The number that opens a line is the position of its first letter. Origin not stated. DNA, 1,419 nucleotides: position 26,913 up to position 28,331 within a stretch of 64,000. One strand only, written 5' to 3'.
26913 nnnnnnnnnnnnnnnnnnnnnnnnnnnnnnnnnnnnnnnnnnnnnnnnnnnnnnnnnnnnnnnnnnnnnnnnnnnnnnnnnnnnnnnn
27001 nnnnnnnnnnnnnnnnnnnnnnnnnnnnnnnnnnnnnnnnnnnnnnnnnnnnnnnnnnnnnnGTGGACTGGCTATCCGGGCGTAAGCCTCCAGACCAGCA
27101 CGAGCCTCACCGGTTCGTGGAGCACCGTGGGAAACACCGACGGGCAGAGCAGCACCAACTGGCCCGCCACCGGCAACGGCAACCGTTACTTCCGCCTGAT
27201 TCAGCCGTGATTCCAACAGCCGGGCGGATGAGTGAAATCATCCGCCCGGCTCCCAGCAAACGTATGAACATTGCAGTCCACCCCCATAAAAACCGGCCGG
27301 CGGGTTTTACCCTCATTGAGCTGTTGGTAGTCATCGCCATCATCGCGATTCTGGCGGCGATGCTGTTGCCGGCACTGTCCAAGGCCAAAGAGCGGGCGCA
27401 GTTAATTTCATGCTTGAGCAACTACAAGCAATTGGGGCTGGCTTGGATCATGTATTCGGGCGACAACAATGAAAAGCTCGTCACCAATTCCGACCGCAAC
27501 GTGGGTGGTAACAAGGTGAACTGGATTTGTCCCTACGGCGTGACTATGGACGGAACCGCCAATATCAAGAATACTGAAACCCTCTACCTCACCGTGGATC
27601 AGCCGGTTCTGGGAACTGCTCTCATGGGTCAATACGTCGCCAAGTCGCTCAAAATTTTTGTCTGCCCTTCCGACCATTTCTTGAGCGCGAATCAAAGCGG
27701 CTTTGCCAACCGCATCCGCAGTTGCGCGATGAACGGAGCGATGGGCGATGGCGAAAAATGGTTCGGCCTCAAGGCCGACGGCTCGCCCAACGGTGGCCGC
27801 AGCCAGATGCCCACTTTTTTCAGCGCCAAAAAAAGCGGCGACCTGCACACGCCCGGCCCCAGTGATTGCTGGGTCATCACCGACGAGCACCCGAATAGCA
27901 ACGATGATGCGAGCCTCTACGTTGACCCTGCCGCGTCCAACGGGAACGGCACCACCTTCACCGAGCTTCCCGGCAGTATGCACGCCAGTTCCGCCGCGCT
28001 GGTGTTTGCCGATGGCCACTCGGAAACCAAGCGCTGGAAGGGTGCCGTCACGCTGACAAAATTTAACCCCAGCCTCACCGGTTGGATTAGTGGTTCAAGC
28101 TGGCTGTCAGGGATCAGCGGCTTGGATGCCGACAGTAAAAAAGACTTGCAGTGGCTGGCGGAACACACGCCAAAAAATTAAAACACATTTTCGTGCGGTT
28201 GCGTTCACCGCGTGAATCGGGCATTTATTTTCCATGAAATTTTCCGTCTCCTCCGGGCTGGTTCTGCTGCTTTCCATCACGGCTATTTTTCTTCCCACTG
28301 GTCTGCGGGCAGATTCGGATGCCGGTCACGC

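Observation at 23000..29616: Starch-type utilisation cluster built around a pseudopilin instead of an obvious transporter or binding pair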

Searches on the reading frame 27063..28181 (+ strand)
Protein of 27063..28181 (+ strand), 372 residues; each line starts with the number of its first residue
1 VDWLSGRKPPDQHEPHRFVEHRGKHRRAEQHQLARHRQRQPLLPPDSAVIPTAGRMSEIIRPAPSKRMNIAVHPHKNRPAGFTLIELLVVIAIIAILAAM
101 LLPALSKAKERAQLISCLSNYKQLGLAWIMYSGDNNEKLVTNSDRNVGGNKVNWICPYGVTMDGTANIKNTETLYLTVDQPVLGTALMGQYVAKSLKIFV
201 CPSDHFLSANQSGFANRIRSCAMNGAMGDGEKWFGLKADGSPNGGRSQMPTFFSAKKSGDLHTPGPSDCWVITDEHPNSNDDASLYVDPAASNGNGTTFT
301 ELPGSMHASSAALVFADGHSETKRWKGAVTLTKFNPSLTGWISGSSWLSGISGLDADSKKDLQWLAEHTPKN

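Call 4: search_protein_families(library=pfam, proteins=[window:27063-28181:+], max_evalue=0.01)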
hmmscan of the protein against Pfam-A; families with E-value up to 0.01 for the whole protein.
window:27063-28181:+ (372 aa): 2 families
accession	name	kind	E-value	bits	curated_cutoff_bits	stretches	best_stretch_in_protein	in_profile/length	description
PF07963.17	N_methyl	-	1.6e-09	37.4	21.2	1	77-102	2-27/27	Prokaryotic N-terminal methylation motif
PF07596.16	SBP_bac_10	-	7e-07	30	23.3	1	107-226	2-126/268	Protein of unknown function (DUF1559)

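Call 9: search_protein_families(library=ncbifam, proteins=[window:27264-28181:+], max_evalue=0.01)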
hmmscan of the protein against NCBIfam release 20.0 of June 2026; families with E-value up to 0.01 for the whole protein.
window:27264-28181:+ (305 aa): 11 families
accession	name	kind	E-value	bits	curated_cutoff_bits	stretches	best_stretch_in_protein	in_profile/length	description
TIGR02532.1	IV_pilin_GFxxxE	domain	7.1e-08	32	16.3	1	13-35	2-24/24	prepilin-type N-terminal cleavage/methylation domain-containing protein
TIGR01710.1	typeII_sec_gspG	equivalog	9.6e-08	32.1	88.85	1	14-69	2-57/134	type II secretion system major pseudopilin GspG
NF007862.0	PRK10574.1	equivalog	1.3e-07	31.8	138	1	13-51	5-43/145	prepilin peptidase-dependent pilin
NF041775.1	typeIV_PilA_Myxo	equivalog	2.1e-07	31.1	400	1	9-57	7-55/214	type IV pilin protein PilA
NF040999.1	pilin_ComGC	equivalog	2.8e-07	30.6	75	1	13-56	2-45/84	competence type IV pilus major pilin ComGC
TIGR01708.2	typeII_sec_gspH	equivalog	8e-07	29.2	80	1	13-44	2-33/169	type II secretion system minor pseudopilin GspH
NF041013.1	T4P_ComGE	equivalog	4.1e-06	26.8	49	1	14-46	5-38/83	competence type IV pilus minor pilin ComGE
TIGR02596.1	TIGR02596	subfamily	5.8e-05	23.2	70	1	15-48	1-34/196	Verru_Chthon cassette protein D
TIGR01707.1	gspI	equivalog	0.00024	21.6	44.35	1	14-46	1-33/101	type II secretion system minor pseudopilin GspI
NF007800.0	PRK10506.1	equivalog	0.00032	20.5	158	1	10-51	6-47/163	prepilin peptidase-dependent protein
NF040982.1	ComGD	equivalog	0.0036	17.7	70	1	13-44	2-33/139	competence type IV pilus minor pilin ComGD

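Call 19: find_homologous_proteins(query=window:27264-28181:+, max_evalue=0.00001)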
Query window:27264-28181:+ (305 aa): 7993 proteins with E <= 0.00001 among 8000 candidates; the best 120 are listed.
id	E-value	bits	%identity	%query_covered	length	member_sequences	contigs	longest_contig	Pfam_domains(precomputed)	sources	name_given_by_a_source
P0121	6.6e-206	701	100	100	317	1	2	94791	PF07963.18,PF07596.17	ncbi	-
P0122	5.8e-178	609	90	96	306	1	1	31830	PF07963.18,PF07596.17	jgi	jgi:prepilin-type N-terminal cleavage/methylation domain-containing protein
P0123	1.3e-173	595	86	98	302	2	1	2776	PF07963.18,PF07596.17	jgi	jgi:prepilin-type N-terminal cleavage/methylation domain-containing protein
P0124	5.6e-167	573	85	97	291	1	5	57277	PF07963.18,PF07596.17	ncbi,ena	-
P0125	5.6e-157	540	76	100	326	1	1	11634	PF07963.18,PF07596.17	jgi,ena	-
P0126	3.2e-153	528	77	99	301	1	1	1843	PF07963.18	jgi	jgi:prepilin-type N-terminal cleavage/methylation domain-containing protein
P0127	2.6e-152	525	79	97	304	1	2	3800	PF07963.18,PF07596.17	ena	-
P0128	1.6e-149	516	77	97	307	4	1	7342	PF07963.18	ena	-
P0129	1.3e-148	513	76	98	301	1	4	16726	PF07963.18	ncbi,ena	-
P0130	7.2e-148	510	78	96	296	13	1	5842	PF07963.18,PF07596.17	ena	-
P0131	3.4e-145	501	75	97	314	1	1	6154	PF07963.18,PF07596.17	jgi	jgi:prepilin-type N-terminal cleavage/methylation domain-containing protein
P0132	5.6e-145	501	77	95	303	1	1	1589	PF07963.18,PF07596.17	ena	-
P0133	1.2e-144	500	76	96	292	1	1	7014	PF07963.18,PF07596.17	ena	-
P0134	8.6e-144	497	75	96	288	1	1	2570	PF07963.18,PF07596.17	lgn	-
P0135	1.4e-142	493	73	98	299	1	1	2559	PF07963.18,PF07596.17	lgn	-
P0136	5.7e-135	468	71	99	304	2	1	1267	PF07963.18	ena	-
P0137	5.9e-134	464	70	97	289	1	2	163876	PF07963.18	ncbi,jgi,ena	jgi:prepilin-type N-terminal cleavage/methylation domain-containing protein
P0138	3.2e-132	459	72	98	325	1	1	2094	PF07963.18,PF07596.17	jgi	jgi:prepilin-type N-terminal cleavage/methylation domain-containing protein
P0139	3.6e-132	459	70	96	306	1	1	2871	PF07963.18,PF07596.17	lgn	-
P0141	3.0e-127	442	68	97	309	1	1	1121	PF07963.18,PF07596.17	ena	-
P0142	3.4e-127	442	68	96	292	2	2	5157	PF07963.18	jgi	jgi:prepilin-type N-terminal cleavage/methylation domain-containing protein/prepilin-type processing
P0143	3.9e-127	442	67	97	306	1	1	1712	PF07963.18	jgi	-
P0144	4.2e-126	439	66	98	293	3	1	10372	PF07963.18,PF07596.17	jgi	jgi:prepilin-type N-terminal cleavage/methylation domain-containing protein/prepilin-type processing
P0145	5.8e-126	438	65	99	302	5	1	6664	PF07963.18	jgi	-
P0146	4.5e-125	435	65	97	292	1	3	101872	PF07963.18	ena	-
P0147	1.6e-124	433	66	98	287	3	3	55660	PF07963.18,PF07596.17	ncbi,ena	-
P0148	3.5e-123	429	66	97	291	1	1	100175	PF07963.18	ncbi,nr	ncbi:MAG: prepilin-type N-terminal cleavage/methylation domain-containing protein [Verrucomicrobiae 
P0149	1.2e-122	427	68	97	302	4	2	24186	PF07963.18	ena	-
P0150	1.3e-121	424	65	97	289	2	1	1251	PF07963.18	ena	-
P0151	2.7e-121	423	63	97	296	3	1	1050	PF07963.18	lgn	-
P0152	4.3e-121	422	65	97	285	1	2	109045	PF07963.18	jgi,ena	-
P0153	4.8e-121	422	66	99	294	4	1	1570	PF07963.18,PF07596.17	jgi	-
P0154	5.2e-121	422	63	98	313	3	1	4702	PF07963.18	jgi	-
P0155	2.4e-120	420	64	99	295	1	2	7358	PF07963.18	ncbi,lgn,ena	-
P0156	3.1e-120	419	66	97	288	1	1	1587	PF07963.18,PF07596.17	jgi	jgi:prepilin-type N-terminal cleavage/methylation domain-containing protein/prepilin-type processing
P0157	4.4e-120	419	66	97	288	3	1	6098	PF07963.18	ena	-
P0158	6.4e-120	418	63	97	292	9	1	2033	PF07963.18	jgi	jgi:prepilin-type N-terminal cleavage/methylation domain-containing protein/prepilin-type processing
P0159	7.3e-120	418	64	97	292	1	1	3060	PF07963.18,PF07596.17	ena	-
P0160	7.6e-120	418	64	97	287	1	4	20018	PF07963.18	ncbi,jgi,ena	jgi:prepilin-type N-terminal cleavage/methylation domain-containing protein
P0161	2.7e-119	416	67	97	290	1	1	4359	PF07963.18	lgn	-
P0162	2.8e-119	416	62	98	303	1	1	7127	PF07963.18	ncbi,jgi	ncbi:MAG TPA: prepilin-type N-terminal cleavage/methylation domain-containing protein [Verrucomicrob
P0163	2.9e-119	416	66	97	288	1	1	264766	PF07963.18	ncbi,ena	-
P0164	3.1e-119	416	65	97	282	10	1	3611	PF07963.18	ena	-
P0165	9.5e-119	415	65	96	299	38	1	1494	PF07963.18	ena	-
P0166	1.4e-118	414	65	96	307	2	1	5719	PF07963.18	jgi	jgi:prepilin-type N-terminal cleavage/methylation domain-containing protein/prepilin-type processing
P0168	2.7e-118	413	64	97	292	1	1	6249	PF07963.18,PF07596.17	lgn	-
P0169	3.2e-118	413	63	96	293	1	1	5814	PF07963.18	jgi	jgi:prepilin-type N-terminal cleavage/methylation domain-containing protein/prepilin-type processing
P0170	4.5e-118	412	67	97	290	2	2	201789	PF07963.18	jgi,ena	-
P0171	7.6e-118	412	65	97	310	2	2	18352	PF07963.18,PF07596.17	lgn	-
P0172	8.1e-118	411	63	97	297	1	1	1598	PF07963.18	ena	-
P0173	1.2e-117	411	63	96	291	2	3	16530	PF07963.18,PF07596.17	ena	-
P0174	1.3e-117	411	65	96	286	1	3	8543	PF07963.18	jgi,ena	jgi:prepilin-type N-terminal cleavage/methylation domain-containing protein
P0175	1.6e-117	410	62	97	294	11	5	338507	PF07963.18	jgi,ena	jgi:prepilin-type N-terminal cleavage/methylation domain-containing protein/prepilin-type processing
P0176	1.6e-117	410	63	99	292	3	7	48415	PF07963.18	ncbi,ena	-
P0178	2.0e-117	410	64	97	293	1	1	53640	PF07963.18,PF07596.17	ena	-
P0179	5.8e-117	409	63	99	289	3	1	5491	PF07963.18,PF07596.17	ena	-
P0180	7.6e-117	408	65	96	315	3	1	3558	PF07963.18,PF07596.17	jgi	jgi:prepilin-type N-terminal cleavage/methylation domain-containing protein/prepilin-type processing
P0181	8.1e-117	408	64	97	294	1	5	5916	PF07963.18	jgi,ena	jgi:prepilin-type N-terminal cleavage/methylation domain-containing protein/prepilin-type processing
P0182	1.0e-116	408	61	97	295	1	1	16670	PF07963.18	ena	-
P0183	1.0e-116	408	66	97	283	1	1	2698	PF07963.18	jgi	-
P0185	1.2e-116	408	62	96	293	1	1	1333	PF07963.18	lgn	-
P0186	1.3e-116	408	64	96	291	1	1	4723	PF07963.18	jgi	jgi:prepilin-type N-terminal cleavage/methylation domain-containing protein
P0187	1.7e-116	407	62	97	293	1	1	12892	PF07963.18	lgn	-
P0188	2.2e-116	407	65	96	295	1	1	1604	PF07963.18,PF07596.17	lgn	-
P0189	2.4e-116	407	65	97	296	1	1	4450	PF07963.18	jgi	-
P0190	3.2e-116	406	64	97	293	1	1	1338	PF07963.18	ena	-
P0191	6.1e-116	405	64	97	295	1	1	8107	PF07963.18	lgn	-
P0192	7.9e-116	405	64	96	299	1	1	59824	PF07963.18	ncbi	-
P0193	9.1e-116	405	62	97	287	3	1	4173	PF07963.18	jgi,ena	-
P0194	1.4e-115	404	64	95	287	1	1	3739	PF07963.18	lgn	-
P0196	2.1e-115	404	64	97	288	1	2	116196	PF07963.18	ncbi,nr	ncbi:MAG TPA: prepilin-type N-terminal cleavage/methylation domain-containing protein [Verrucomicrob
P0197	6.1e-115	402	65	96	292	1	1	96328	PF07963.18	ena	-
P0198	6.5e-115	402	61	98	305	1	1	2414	PF07963.18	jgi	jgi:prepilin-type N-terminal cleavage/methylation domain-containing protein/prepilin-type processing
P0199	1.1e-114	401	64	98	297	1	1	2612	PF07963.18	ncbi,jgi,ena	jgi:prepilin-type N-terminal cleavage/methylation domain-containing protein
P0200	1.3e-114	401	63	95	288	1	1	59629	PF07963.18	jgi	jgi:prepilin-type N-terminal cleavage/methylation domain-containing protein/prepilin-type processing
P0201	1.6e-114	401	64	97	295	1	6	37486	PF07963.18,PF07596.17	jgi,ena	jgi:prepilin-type N-terminal cleavage/methylation domain-containing protein/prepilin-type processing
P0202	2.5e-114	400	61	97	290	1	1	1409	PF07963.18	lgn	-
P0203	3.2e-114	400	63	99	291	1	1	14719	PF07963.18,PF07596.17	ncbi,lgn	ncbi:MAG: prepilin-type N-terminal cleavage/methylation domain-containing protein [Verrucomicrobiota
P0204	4.3e-114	399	64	97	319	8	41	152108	PF07963.18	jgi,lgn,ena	-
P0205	4.8e-114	399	62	98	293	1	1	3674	PF07963.18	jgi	jgi:prepilin-type N-terminal cleavage/methylation domain-containing protein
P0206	6.4e-114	399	64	95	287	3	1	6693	PF07963.18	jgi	jgi:prepilin-type N-terminal cleavage/methylation domain-containing protein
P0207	9.6e-114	398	61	98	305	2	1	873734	PF07963.18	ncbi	ncbi:MAG: prepilin-type N-terminal cleavage/methylation domain-containing protein [Limisphaerales ba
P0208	1.1e-113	398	60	95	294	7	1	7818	PF07963.18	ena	-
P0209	1.4e-113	398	61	98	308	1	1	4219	PF07963.18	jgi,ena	-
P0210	1.6e-113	397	59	98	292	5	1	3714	PF07963.18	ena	-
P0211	1.7e-113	397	62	97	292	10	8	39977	PF07963.18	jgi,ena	-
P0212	1.9e-113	397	62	96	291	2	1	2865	PF07963.18,PF07596.17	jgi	jgi:prepilin-type N-terminal cleavage/methylation domain-containing protein/prepilin-type processing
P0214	2.2e-113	397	62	95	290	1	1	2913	PF07963.18,PF07596.17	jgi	jgi:prepilin-type N-terminal cleavage/methylation domain-containing protein/prepilin-type processing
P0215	2.3e-113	397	63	97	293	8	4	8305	PF07963.18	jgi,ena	-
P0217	4.4e-113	396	61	97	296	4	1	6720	PF07963.18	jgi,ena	jgi:prepilin-type N-terminal cleavage/methylation domain-containing protein/prepilin-type processing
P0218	5.1e-113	396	61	97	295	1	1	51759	PF07963.18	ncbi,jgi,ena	jgi:prepilin-type N-terminal cleavage/methylation domain-containing protein/prepilin-type processing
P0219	5.2e-113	396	60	98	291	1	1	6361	PF07963.18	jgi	jgi:prepilin-type N-terminal cleavage/methylation domain-containing protein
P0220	6.0e-113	395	63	97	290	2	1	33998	PF07963.18,PF07596.17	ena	-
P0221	6.0e-113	395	60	98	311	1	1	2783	PF07963.18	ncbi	-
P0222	1.0e-112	395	63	97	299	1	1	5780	PF07963.18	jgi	jgi:prepilin-type N-terminal cleavage/methylation domain-containing protein/prepilin-type processing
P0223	1.2e-112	394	64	97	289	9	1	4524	PF07963.18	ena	-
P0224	1.4e-112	394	62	99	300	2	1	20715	PF07963.18,PF07596.17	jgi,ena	-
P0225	2.3e-112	394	63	96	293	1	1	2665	PF07963.18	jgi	jgi:prepilin-type N-terminal cleavage/methylation domain-containing protein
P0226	2.4e-112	393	61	97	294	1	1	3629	PF07963.18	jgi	jgi:prepilin-type N-terminal cleavage/methylation domain-containing protein/prepilin-type processing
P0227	2.6e-112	393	60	99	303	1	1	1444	PF07963.18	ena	-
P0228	3.0e-112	393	62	98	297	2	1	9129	PF07963.18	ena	-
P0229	3.2e-112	393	61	97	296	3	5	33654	PF07963.18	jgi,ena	jgi:prepilin-type N-terminal cleavage/methylation domain-containing protein/prepilin-type processing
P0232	1.1e-111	391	70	83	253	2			PF07963.18,PF07596.17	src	-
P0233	1.9e-111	391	62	98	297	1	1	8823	PF07963.18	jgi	-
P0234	2.0e-111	390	61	100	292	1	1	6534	PF07963.18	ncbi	-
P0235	2.5e-111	390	63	96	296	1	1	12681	PF07963.18,PF07596.17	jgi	jgi:prepilin-type N-terminal cleavage/methylation domain-containing protein/prepilin-type processing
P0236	3.7e-111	390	59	97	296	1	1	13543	PF07963.18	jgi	jgi:prepilin-type N-terminal cleavage/methylation domain-containing protein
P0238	5.8e-111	389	61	97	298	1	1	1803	PF07963.18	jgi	jgi:prepilin-type N-terminal cleavage/methylation domain-containing protein/prepilin-type processing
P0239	6.9e-111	389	62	97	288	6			PF07963.18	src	-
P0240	1.6e-110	388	60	95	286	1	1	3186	PF07963.18,PF07596.17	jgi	jgi:prepilin-type N-terminal cleavage/methylation domain-containing protein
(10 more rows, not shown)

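Call 22: search_solved_structures(query=A3, max_evalue=1)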
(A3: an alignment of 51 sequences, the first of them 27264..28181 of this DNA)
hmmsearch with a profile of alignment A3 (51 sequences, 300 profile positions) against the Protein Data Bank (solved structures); distinct sequences matched with E-value up to 1: 21.
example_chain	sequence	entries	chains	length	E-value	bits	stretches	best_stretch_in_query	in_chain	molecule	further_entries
9egp_A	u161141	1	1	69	6.9e-10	42.1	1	6-54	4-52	Geopilin domain 1 protein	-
7tgg_A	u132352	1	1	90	7.5e-10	42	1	6-59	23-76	Geopilin domain 1 protein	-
6xxd_A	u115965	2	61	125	1.1e-09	41.5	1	13-68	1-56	PilA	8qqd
9laa_A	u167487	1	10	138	3.6e-08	36.5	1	1-37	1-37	Type IV pilin protein PilA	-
2m7g_A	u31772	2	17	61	4.9e-08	36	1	13-60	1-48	Geopilin domain 1 protein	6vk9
8pfb_G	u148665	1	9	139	1.8e-06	30.9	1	13-67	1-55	Type IV pilin PilE1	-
5wda_A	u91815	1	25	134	2.7e-06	30.3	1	13-67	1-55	General secretion pathway protein G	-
1ay2_A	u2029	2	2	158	5.8e-06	29.2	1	13-45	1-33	TYPE 4 PILIN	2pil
2hi2_A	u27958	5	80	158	1e-05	28.4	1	13-45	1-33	Fimbrial protein | PilA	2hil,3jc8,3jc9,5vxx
8tj2_C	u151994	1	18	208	1.1e-05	28.3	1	13-59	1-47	Type IV major pilin protein PilA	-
5kua_A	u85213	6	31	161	1.3e-05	28.1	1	13-47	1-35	pilin | Neisseria meningitidis PilE variant SB-GATDH | Neisseria meningitidis PilE, SB-DATDH variant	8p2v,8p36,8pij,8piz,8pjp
8p3b_A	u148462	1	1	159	1.6e-05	27.8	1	13-45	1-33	Fimbrial protein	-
6gv9_A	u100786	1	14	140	3.9e-05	26.5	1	13-49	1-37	Prepilin peptidase-dependent protein D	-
3sok_A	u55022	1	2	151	6e-05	25.9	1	13-45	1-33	Fimbrial protein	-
1oqw_A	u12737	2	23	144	0.00022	24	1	13-49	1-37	Fimbrial protein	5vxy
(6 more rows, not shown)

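Call 30: predict_structure(alignment_id=A3)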
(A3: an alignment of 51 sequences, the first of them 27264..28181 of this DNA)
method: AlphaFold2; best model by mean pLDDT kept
length: 305 residues; sequences in the alignment: 51
mean_pLDDT: 65.9   pTM: 0.69
mean pLDDT of the five models: 65.9, 65.5, 63.2, 62.9, 61.9
residues with pLDDT >= 90: 29; 70-90: 99; 50-70: 107; < 50: 70
segments of 3 or more residues with pLDDT < 50: 76-78, 80-95, 105-122, 149-161, 196-206, 213-216, 278-280
pLDDT, mean of each block of 10 residues (from residue 1): 58 74 95 90 80 70 67 52 36 49 47 43 59 61 57 40 69 81 78 54 47 56 89 71 69 79 78 54 78 90 79
secondary structure, 60 per line:
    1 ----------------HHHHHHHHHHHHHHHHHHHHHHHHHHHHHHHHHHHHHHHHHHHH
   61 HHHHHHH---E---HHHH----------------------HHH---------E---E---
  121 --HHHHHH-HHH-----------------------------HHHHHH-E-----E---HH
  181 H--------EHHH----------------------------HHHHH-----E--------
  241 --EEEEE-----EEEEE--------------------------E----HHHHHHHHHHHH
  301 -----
elements in order: H17-67 H75-78 H123-128 H162-167 H222-226 E243-247 E253-257 H289-300

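Call 34: fold_search(model_id=the predicted structure, library=pdb)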
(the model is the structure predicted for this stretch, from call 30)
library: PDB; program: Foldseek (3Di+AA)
matches with E <= 10: 48; with E <= 0.001: 0
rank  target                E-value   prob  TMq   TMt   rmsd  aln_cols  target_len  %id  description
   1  6wwd_D                3.0e+00  0.02  0.07  0.10  10.7        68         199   20  Crystal structure of Nucleoside-triphosphatase / dITP/XTP pyrophosphatase from Mycobacterium abscessus ATCC 19977 / DS (released 2020-05-20)
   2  6thc_C                3.2e+00  0.05  0.06  0.09   2.9        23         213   26  Crystal structure of Mycobacterium smegmatis CoaB in complex with CTP and (4-hydroxyphenyl)(2,3,4-trihydroxyphenyl)met (released 2020-11-25)
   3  5tcu_L2               3.4e+00  0.03  0.05  0.06   6.5        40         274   22  Methicillin sensitive Staphylococcus aureus 70S ribosome (released 2017-05-24)
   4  1zn3_A                4.0e+00  0.02  0.05  0.04   7.6        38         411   18  Crystal structure of Glu335Ala mutant of Clostridium botulinum neurotoxin type E (released 2005-07-05)
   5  6b4o_A                4.0e+00  0.01  0.07  0.05  17.2        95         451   13  1.73 Angstrom Resolution Crystal Structure of Glutathione Reductase from Enterococcus faecalis in Complex with FAD (released 2017-10-11)
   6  7muc_AF               4.8e+00  0.02  0.06  0.24  11.6        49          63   22  Legionella pneumophila Dot/Icm T4SS C1 Reconstruction (released 2021-10-06)
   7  6wwd_B                4.8e+00  0.01  0.06  0.09  10.7        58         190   21  Crystal structure of Nucleoside-triphosphatase / dITP/XTP pyrophosphatase from Mycobacterium abscessus ATCC 19977 / DS (released 2020-05-20)
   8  5li0_D                5.1e+00  0.01  0.06  0.06   8.8        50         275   18  70S ribosome from Staphylococcus aureus (released 2016-12-28)
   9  5vdn_A                5.4e+00  0.02  0.05  0.04   9.4        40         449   15  1.55 Angstrom Resolution Crystal Structure of Glutathione Reductase from Yersinia pestis in Complex with FAD (released 2017-04-19)
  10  3d3x_B                5.4e+00  0.01  0.05  0.04   9.5        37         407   22  Crystal structure of botulinum neurotoxin serotype E catalytic domain in complex with SNAP-25 substrate peptide (released 2008-07-08)
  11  1t3a_A                5.7e+00  0.01  0.06  0.05   7.7        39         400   10  Crystal structure of Clostridium botulinum neurotoxin type E catalytic domain (released 2004-06-29)
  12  1zkx_A                5.7e+00  0.01  0.06  0.05   7.6        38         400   18  Crystal structure of Glu158Ala/Thr159Ala/Asn160Ala- a triple mutant of Clostridium botulinum neurotoxin E catalytic do (released 2005-07-05)
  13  1t3c_A                5.7e+00  0.01  0.05  0.04   7.6        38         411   18  Clostridium botulinum type E catalytic domain E212Q mutant (released 2004-06-29)
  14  2vvl_B                6.0e+00  0.03  0.06  0.04   8.8        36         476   17  The structure of MAO-N-D3, a variant of monoamine oxidase from Aspergillus niger. (released 2008-11-04)
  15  7s9u_C                6.0e+00  0.02  0.05  0.06   6.3        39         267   18  44SR3C ribosomal particle (released 2022-03-02)
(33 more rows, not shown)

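Call 46: find_encoding_contigs(protein=P0121, flank=10000, max_places=3)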
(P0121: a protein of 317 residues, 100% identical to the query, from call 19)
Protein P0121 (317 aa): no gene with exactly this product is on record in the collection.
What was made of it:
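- Tried and rejected: Look-up of the window's own H-X9-DG protein as called in NCBI (P0121, 317 aa) found no record (call 46).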

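Call 47: find_encoding_contigs(protein=P0207, flank=10000, max_places=2)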
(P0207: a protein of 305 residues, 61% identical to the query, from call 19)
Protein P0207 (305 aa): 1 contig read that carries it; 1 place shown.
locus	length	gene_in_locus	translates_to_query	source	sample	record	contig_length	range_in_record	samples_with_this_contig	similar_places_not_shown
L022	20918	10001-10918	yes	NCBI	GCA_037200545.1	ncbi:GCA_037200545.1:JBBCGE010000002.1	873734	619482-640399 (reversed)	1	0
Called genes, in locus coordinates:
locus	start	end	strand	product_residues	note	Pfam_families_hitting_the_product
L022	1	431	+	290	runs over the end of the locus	PF02535:Zip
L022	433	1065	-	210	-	PF00072:Response_reg, PF00196:GerE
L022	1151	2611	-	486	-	PF07730:HisKA_3, PF13581:HATPase_c_2 (weak), PF02518:HATPase_c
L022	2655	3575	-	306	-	PF00756:Esterase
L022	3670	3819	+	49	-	PF19451:DUF5989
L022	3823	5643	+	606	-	PF02543:Carbam_trans_N, PF16861:Carbam_trans_C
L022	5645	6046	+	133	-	-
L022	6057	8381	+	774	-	PF13174:TPR_6 (faint), PF13432:TPR_16 (weak), PF23914:TPR_CcmH_CycH (weak), PF13414:TPR_11 (weak), PF14559:TPR_19 (weak), PF13432:TPR_16, PF14559:TPR_19 (weak), PF00515:TPR_1 (weak), +12 more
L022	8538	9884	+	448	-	-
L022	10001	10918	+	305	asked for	PF07963:N_methyl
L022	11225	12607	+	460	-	PF00128:Alpha-amylase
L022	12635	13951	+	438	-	PF07690:MFS_1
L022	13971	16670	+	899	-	PF00686:CBM_20, PF02446:Glyco_hydro_77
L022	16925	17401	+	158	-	-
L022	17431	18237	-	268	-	PF02649:GCHY-1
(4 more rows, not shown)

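Call 51: predict_structure(alignment_id=A4)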
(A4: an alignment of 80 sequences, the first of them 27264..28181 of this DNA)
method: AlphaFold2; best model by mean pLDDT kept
length: 305 residues; sequences in the alignment: 80
mean_pLDDT: 88.7   pTM: 0.85
mean pLDDT of the five models: 88.7, 85.0, 84.9, 84.7, 84.3
residues with pLDDT >= 90: 203; 70-90: 70; 50-70: 25; < 50: 7
segments of 3 or more residues with pLDDT < 50: 276-281
pLDDT, mean of each block of 10 residues (from residue 1): 59 80 96 96 96 98 98 86 82 80 92 93 96 91 81 95 90 89 94 95 95 84 95 91 96 97 87 52 79 97 94
secondary structure, 60 per line:
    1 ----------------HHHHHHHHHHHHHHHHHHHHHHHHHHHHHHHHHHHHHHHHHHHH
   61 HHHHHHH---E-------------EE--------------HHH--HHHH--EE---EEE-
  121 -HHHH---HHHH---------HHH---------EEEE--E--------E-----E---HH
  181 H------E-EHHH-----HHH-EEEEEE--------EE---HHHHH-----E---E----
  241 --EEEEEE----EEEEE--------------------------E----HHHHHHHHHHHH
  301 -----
elements in order: H17-67 H106-109 E117-119 H122-125 H129-132 E154-157 E203-208 H222-226 E243-248 E253-257 H289-300
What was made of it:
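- On Type IV pilin fold: The AF2 model (pLDDT 88.7) has helix 17-67 and five short strands (call 51).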
